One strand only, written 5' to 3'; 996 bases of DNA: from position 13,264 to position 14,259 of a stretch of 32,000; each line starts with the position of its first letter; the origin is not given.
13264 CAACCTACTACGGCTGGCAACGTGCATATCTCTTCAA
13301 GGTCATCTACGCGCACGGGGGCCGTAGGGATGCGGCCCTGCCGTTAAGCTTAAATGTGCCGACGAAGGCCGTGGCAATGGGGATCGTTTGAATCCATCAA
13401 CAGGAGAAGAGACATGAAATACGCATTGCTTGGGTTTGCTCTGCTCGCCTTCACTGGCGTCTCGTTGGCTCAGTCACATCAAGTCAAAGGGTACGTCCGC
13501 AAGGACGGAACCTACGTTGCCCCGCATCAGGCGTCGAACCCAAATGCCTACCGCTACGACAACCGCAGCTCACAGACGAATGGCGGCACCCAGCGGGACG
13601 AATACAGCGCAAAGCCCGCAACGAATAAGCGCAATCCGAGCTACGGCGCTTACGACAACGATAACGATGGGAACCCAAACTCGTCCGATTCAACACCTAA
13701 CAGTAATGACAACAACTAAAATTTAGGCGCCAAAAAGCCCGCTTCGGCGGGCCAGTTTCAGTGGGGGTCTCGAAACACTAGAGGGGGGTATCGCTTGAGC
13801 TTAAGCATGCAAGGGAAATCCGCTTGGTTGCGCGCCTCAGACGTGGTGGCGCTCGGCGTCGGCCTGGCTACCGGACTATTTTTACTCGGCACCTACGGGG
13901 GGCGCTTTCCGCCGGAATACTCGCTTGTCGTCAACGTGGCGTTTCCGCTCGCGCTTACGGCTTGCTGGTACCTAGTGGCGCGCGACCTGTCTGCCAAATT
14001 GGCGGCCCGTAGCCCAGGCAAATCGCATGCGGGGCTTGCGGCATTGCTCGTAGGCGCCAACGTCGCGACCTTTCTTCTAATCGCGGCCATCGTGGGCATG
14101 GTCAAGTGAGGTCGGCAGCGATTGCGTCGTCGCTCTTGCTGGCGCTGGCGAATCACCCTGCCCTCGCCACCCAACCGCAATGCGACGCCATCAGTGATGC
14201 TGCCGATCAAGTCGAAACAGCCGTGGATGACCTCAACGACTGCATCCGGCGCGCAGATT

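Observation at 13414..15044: Five-gene plus-strand cargo cluster encoding only envelope-targeted small proteins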

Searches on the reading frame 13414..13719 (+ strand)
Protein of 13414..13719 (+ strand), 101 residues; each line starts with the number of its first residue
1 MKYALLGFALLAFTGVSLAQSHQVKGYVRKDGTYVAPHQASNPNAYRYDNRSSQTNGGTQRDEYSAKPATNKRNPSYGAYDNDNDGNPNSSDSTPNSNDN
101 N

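Call 5: search_protein_families(library=pfam, proteins=[window:13414-13719:+], max_evalue=1)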
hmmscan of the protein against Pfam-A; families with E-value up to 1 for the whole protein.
window:13414-13719:+ (101 aa): 1 family
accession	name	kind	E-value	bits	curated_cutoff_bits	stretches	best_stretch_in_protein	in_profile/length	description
PF03929.21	PepSY_TM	-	0.093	13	28.8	1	7-70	14-76/295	PepSY-associated TM region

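Call 10: search_protein_families(library=ncbifam, proteins=[window:13414-13719:+], max_evalue=1)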
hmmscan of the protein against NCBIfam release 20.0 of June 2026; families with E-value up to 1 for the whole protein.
window:13414-13719:+ (101 aa): 0 families

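Call 11: search_protein_families(library=phrogs, proteins=[window:13414-13719:+], max_evalue=1)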
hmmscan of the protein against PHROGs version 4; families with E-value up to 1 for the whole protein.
window:13414-13719:+ (101 aa): 1 family
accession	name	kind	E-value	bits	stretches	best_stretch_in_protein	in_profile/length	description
phrog_29674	-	unknown function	1.2e-07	33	1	5-57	9-60/74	-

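Call 23: find_homologous_proteins(query=window:13414-13719:+)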
Query window:13414-13719:+ (101 aa): 78 proteins with E <= 0.001 among 84 candidates.
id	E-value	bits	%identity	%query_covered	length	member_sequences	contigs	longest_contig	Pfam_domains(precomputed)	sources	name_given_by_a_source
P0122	1.5e-59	216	100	100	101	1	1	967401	-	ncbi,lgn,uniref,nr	ncbi:hypothetical protein [Cognatiluteimonas profundi]|uniref:hypothetical protein n=1 Tax=Cognatilu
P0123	1.7e-42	162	74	100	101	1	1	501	-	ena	-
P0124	4.7e-42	160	74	100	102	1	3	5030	-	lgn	-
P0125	1.1e-41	159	78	100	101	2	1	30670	-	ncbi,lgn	-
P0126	6.2e-41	157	73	99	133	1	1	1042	-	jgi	jgi:hypothetical protein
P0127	1.8e-39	152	68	100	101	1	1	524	-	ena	-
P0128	2.6e-39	151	74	99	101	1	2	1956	-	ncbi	-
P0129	1.2e-37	146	68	100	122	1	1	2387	-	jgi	jgi:hypothetical protein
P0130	6.3e-35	137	68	95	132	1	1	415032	-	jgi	jgi:hypothetical protein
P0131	1.2e-33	133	65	96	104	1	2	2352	-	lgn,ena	-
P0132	3.2e-33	132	66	94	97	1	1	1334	-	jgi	jgi:hypothetical protein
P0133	4.4e-30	122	60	98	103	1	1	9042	-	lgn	-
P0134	2.1e-28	116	59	100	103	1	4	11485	-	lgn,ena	-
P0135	3.6e-26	109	60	94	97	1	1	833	-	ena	-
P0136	3.7e-25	106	58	83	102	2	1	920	-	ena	-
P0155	8.3e-21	92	53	94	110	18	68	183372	-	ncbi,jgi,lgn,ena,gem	jgi:hypothetical protein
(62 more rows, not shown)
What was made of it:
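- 13414..13719 (+): P1: signal peptide followed by an N/D/S/P-rich, probably disordered secreted protein. It carries the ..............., QRDEYS and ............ motifs. It belongs to an unnamed family found on mobile elements. 78 homologues, 48-78% identical over the full length (call 23).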

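Call 43: find_encoding_contigs(protein=P0125, flank=8000, max_places=2)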
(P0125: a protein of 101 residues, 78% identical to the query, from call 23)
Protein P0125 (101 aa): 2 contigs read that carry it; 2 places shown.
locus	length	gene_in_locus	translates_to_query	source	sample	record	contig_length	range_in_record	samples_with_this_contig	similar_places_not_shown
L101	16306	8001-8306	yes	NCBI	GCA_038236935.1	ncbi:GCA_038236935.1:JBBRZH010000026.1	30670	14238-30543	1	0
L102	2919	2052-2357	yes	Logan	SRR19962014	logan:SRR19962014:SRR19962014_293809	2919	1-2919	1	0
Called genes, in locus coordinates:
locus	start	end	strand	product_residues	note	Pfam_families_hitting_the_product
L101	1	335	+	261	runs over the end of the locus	PF01578:Cytochrom_C_asm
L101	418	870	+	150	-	PF22381:Staph_reg_Sar_Rot (weak), PF12802:MarR_2, PF01047:MarR, PF13463:HTH_27 (weak)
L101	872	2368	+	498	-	PF02321:OEP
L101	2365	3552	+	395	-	PF00364:Biotin_lipoyl (faint), PF25917:BSH_RND, PF25973:BSH_CzcB (faint), PF25885:HH_EMRA, PF25919:BSH_CusB (weak), PF25963:Beta-barrel_AAEA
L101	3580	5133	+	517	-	PF06609:TRI12, PF13347:MFS_2 (weak), PF00083:Sugar_tr, PF07690:MFS_1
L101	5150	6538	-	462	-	PF18073:Zn_ribbon_LapB, PF13481:AAA_25, PF06745:ATPase, PF23442:DUF7125 (weak), PF13541:ChlI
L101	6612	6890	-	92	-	-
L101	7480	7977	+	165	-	-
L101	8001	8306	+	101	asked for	-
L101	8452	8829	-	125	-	-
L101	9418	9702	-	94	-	PF24071:Phage_zn_bind_3 (weak)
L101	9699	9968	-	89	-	-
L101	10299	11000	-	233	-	-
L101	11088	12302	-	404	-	PF13356:Arm-DNA-bind_3, PF22022:Phage_int_M, PF00589:Phage_integrase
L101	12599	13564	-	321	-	PF02401:LYTB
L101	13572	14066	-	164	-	PF01252:Peptidase_A8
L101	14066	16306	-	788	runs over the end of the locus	?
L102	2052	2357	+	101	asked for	-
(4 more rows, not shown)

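Call 44: find_encoding_contigs(protein=P0155, flank=8000, max_places=4)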
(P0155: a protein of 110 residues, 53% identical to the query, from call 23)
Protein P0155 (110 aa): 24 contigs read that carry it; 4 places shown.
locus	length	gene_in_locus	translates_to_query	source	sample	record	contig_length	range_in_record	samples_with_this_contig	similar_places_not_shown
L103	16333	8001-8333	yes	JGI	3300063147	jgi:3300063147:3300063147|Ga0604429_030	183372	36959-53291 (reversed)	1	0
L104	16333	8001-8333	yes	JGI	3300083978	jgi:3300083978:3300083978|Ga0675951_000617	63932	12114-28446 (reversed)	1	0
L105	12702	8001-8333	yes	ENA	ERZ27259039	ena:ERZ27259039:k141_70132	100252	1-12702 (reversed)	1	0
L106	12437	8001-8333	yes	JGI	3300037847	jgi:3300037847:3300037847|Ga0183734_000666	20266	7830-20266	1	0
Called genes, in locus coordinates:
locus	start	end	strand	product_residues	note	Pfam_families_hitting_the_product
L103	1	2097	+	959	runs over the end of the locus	PF13205:Big_5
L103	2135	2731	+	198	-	-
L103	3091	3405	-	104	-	PF00665:rve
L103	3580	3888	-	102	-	PF01527:HTH_Tnp_1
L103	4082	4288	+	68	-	-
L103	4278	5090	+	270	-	-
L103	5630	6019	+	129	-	-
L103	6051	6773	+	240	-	PF01346:FKBP_N, PF00254:FKBP_C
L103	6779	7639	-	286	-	PF11356:T2SSC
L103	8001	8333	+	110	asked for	-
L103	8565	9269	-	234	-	-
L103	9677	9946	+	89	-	-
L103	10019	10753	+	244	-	PF04754:Transposase_31, PF14261:DUF4351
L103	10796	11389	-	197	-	-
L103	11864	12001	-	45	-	-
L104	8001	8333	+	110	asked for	-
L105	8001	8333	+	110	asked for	-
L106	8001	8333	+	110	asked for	-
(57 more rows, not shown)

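Call 45: find_encoding_contigs(protein=P0130, flank=8000, max_places=2)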
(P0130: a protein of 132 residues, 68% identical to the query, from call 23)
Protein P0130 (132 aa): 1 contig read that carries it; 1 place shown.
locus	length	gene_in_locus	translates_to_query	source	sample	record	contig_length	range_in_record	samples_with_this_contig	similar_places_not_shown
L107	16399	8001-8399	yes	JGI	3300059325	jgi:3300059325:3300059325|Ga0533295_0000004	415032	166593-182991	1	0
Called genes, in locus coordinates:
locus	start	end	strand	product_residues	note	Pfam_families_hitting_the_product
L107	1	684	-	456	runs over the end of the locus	PF02195:ParB_N (weak), PF01555:N6_N4_Mtase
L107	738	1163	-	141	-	-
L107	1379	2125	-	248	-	-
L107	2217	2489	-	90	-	PF13560:HTH_31, PF01381:HTH_3 (weak)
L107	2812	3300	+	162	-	-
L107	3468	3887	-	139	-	PF01381:HTH_3 (faint), PF13560:HTH_31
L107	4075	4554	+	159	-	PF11149:DUF2924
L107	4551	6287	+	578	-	PF00239:Resolvase, PF07508:Recombinase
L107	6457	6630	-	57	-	PF02599:CsrA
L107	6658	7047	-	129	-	-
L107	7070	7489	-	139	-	PF09851:SHOCT (weak)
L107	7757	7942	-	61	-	-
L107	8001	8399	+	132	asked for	-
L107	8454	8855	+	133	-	-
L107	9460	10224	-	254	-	-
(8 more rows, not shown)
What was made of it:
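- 13414..13719 (+): Genomic contexts in calls 43-45.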

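Call 50: search_dna_similar(query=window:13414-13719:+, collection=phages, mode=protein, max_rows=20, max_evalue=0.001)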
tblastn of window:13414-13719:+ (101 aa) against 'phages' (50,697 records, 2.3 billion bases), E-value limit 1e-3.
No match.

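Call 51: search_dna_similar(query=window:13414-13719:+, collection=plasmids, mode=protein, max_rows=20, max_evalue=0.001)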
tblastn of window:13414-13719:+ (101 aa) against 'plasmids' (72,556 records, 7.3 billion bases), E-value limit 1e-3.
Records with a match: 2; places in all: 2; records where one place covers at least 80% of the query: 0.
Best place of each record, by identity: <60% 2.
By first word of the organism name: Cupriavidus 1; Caballeronia 1.
By predicted mobility (MOB-suite, as given by PLSDB): non-mobilizable 1; mobilizable 1.
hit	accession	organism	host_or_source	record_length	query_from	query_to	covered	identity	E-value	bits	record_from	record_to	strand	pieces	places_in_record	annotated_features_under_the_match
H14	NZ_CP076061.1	Cupriavidus sp. EM10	Pure-cultured cell,sewage water sludge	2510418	22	77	55%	42.9%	2e-4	45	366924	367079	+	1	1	none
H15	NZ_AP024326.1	Caballeronia sp. NK8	-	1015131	22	56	35%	57.1%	6e-4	44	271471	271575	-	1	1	record has no annotation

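Call 61: search_protein_families(library=padloc, proteins=[window:13414-13719:+], max_evalue=0.1)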
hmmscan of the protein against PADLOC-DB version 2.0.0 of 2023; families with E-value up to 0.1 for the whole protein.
window:13414-13719:+ (101 aa): 0 families

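Call 82: find_encoding_contigs(protein=window:13414-13719:+, flank=8000, max_places=3)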
Protein window:13414-13719:+ (101 aa): 1 contig read that carries it; 1 place shown.
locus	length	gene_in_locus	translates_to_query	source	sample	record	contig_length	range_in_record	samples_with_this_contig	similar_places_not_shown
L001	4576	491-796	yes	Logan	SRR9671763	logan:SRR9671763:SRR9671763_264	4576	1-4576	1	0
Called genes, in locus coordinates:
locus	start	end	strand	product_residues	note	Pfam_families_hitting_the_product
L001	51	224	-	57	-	PF02599:CsrA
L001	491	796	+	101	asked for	-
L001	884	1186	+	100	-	-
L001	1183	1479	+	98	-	-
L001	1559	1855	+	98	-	-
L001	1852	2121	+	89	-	-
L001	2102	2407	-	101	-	-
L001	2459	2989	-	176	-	-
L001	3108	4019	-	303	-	PF13481:AAA_25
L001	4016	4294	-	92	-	-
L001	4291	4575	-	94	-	?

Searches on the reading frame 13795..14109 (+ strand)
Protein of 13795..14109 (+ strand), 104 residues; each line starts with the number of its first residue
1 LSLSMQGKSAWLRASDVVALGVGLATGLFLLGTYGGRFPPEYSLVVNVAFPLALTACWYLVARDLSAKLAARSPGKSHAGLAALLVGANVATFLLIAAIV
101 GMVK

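Call 5: search_protein_families(library=pfam, proteins=[window:13795-14109:+], max_evalue=1)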
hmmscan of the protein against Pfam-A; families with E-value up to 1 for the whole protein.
window:13795-14109:+ (104 aa): 0 families

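Call 10: search_protein_families(library=ncbifam, proteins=[window:13795-14109:+], max_evalue=1)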
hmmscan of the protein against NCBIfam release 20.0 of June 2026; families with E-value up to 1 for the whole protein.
window:13795-14109:+ (104 aa): 0 families

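Call 11: search_protein_families(library=phrogs, proteins=[window:13795-14109:+], max_evalue=1)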
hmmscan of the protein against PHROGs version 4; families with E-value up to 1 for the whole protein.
window:13795-14109:+ (104 aa): 0 families

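Call 28: search_protein_representatives(protein=window:13795-14109:+)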
Query: 104 residues. Proteins with E-value up to 0.001 (for the whole library): 2; up to 1e-10: 1; up to 1e-30: 1. The best 2 are listed.
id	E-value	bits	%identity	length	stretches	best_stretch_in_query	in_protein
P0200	4.7e-56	203.4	100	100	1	5-104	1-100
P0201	4.2e-07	46.5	52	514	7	47-74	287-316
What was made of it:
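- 13795..14109 (+): P2: orphan basic protein with three hydrophobic segments (alternative ATG start at 13807). Only a self hit among 1.84 billion representative proteins (call 28).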

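Call 61: search_protein_families(library=padloc, proteins=[window:13795-14109:+], max_evalue=0.1)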
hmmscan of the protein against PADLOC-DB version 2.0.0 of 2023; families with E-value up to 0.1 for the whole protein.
window:13795-14109:+ (104 aa): 0 families
